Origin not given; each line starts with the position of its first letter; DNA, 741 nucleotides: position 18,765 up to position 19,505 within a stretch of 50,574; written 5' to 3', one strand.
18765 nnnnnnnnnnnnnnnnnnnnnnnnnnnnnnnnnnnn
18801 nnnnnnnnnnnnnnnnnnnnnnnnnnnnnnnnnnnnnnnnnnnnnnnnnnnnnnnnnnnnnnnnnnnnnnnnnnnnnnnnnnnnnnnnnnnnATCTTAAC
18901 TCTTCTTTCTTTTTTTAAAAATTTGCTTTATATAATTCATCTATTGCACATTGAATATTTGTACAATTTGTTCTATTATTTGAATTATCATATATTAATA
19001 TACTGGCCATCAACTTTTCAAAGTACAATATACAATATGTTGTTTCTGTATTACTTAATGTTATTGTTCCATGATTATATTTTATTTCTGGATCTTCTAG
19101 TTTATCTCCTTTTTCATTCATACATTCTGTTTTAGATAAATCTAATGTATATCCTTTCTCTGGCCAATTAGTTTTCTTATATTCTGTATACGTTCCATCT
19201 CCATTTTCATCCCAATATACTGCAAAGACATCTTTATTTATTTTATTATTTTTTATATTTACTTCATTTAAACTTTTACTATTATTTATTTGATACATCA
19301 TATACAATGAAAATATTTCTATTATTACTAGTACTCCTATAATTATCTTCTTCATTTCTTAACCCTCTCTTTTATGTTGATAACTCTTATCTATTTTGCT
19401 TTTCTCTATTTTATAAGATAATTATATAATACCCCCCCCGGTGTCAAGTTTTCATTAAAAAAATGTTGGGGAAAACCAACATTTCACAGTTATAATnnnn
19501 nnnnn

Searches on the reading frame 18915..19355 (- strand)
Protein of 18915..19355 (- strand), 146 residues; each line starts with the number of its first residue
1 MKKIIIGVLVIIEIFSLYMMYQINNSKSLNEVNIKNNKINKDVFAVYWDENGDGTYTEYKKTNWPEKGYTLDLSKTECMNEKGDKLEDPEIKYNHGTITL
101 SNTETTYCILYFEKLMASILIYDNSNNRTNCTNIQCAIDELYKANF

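Call 9: search_protein_families(library=pfam, proteins=[window:18915-19355:-], max_evalue=0.01)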
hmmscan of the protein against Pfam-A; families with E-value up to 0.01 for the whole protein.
window:18915-19355:- (146 aa): 0 families

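Call 15: find_encoding_contigs(protein=window:18915-19355:-, flank=3000, max_places=10)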
Protein window:18915-19355:- (146 aa): no gene with exactly this product is on record in the collection.

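Call 17: find_homologous_proteins(query=window:18915-19355:-)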
Query window:18915-19355:- (146 aa): 3 proteins with E <= 0.001 among 50 candidates.
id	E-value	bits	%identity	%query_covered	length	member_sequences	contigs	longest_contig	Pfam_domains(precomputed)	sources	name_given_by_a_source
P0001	9.6e-84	296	93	100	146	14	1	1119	-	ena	-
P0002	8.9e-78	277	86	100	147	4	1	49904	-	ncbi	-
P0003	9.6e-35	138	50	99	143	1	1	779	-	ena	-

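Call 18: find_encoding_contigs(protein=P0001, flank=3000, max_places=10)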
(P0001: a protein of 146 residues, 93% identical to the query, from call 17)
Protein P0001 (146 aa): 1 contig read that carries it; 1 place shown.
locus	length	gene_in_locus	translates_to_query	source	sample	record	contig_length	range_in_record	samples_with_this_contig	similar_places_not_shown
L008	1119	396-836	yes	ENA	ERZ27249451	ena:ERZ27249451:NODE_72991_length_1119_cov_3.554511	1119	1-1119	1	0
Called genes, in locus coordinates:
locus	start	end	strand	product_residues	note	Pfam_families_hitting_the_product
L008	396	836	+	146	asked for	-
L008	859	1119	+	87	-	?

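Call 19: find_encoding_contigs(protein=P0002, flank=3000, max_places=10)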
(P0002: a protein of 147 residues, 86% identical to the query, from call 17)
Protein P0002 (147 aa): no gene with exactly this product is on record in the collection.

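Call 20: find_encoding_contigs(protein=P0003, flank=3000, max_places=10)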
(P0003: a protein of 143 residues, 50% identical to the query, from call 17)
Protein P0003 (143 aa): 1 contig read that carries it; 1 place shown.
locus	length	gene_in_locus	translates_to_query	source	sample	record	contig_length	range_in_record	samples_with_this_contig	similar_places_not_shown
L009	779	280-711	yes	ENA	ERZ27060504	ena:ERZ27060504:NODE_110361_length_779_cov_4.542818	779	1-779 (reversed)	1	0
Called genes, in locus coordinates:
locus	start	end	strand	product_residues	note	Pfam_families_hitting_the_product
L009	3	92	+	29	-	?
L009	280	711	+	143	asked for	-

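Call 28: list_cluster_members(proteins=[P0001, P0002, P0003])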
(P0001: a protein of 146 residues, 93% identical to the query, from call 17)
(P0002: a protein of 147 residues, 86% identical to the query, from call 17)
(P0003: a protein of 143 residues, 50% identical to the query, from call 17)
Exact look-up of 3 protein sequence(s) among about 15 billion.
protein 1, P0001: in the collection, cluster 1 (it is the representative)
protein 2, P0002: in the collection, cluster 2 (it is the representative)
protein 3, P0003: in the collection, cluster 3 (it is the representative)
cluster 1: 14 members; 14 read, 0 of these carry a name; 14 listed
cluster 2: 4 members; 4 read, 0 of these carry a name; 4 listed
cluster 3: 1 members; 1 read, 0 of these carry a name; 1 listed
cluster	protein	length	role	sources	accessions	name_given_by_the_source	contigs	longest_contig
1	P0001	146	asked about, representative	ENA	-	-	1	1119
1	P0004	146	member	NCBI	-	-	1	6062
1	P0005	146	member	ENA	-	-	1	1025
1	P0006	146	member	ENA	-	-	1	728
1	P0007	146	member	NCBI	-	-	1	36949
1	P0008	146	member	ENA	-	-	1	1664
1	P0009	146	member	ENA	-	-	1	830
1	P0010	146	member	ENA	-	-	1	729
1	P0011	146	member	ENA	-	-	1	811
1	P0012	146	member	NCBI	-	-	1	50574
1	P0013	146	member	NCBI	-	-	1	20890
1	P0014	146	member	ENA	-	-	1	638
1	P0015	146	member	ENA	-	-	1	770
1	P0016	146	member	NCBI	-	-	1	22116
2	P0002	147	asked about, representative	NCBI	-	-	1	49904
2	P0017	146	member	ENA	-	-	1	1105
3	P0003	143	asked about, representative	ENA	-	-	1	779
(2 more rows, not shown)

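Call 29: find_encoding_contigs(protein=P0007, flank=2000, max_places=10)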
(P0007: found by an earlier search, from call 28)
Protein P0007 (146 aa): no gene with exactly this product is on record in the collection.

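Call 30: find_encoding_contigs(protein=P0016, flank=2000, max_places=10)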
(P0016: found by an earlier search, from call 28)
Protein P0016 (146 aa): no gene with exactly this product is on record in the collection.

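Call 31: find_encoding_contigs(protein=P0008, flank=2000, max_places=10)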
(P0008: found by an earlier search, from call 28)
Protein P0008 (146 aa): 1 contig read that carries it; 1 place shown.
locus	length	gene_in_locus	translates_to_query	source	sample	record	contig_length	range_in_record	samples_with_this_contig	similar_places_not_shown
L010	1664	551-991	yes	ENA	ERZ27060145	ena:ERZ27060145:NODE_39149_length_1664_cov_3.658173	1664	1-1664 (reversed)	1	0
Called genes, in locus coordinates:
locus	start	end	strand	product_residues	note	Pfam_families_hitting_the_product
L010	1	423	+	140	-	?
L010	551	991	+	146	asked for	-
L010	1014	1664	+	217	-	?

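Call 32: find_encoding_contigs(protein=P0005, flank=2000, max_places=10)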
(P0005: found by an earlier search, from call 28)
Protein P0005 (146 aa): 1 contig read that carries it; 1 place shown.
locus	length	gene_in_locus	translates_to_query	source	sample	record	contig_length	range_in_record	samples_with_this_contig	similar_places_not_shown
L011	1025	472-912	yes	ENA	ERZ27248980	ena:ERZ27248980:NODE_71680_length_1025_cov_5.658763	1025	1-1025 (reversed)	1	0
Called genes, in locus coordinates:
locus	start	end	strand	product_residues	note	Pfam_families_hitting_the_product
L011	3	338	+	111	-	?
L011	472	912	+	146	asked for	-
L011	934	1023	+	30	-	?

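Call 33: find_encoding_contigs(protein=P0017, flank=2000, max_places=10)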
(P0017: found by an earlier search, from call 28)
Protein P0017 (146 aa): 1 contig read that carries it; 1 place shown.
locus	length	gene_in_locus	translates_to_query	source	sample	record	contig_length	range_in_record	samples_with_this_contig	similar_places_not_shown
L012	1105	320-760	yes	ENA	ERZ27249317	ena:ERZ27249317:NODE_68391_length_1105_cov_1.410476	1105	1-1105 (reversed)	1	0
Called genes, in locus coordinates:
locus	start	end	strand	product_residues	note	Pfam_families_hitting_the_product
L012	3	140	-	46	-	?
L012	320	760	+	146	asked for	-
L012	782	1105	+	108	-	?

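Call 35: search_protein_families(library=ncbifam, proteins=[window:18915-19355:-], max_evalue=0.001)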
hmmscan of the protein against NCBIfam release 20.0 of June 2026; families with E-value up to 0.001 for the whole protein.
window:18915-19355:- (146 aa): 0 families

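Call 46: find_encoding_contigs(protein=P0009, flank=2000, max_places=10)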
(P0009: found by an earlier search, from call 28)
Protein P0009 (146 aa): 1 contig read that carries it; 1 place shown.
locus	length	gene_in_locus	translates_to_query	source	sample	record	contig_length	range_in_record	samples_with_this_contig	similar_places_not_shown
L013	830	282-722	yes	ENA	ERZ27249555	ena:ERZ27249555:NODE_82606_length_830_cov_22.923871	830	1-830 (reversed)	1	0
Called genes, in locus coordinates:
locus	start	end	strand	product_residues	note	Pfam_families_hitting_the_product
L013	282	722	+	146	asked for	-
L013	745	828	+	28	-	?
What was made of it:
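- L013 (G8) has 23x coverage (call 46).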

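Call 47: find_encoding_contigs(protein=P0011, flank=2000, max_places=10)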
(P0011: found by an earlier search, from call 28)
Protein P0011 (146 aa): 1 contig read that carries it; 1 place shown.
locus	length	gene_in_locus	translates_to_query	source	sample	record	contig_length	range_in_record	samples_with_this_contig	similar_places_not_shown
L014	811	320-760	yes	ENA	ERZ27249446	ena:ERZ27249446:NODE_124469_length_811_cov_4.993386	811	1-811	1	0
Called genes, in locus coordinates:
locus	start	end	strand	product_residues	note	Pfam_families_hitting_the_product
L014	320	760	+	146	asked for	-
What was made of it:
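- Several ENA contigs have only 1.4-5.7x coverage (calls 18, 31-33, 47).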
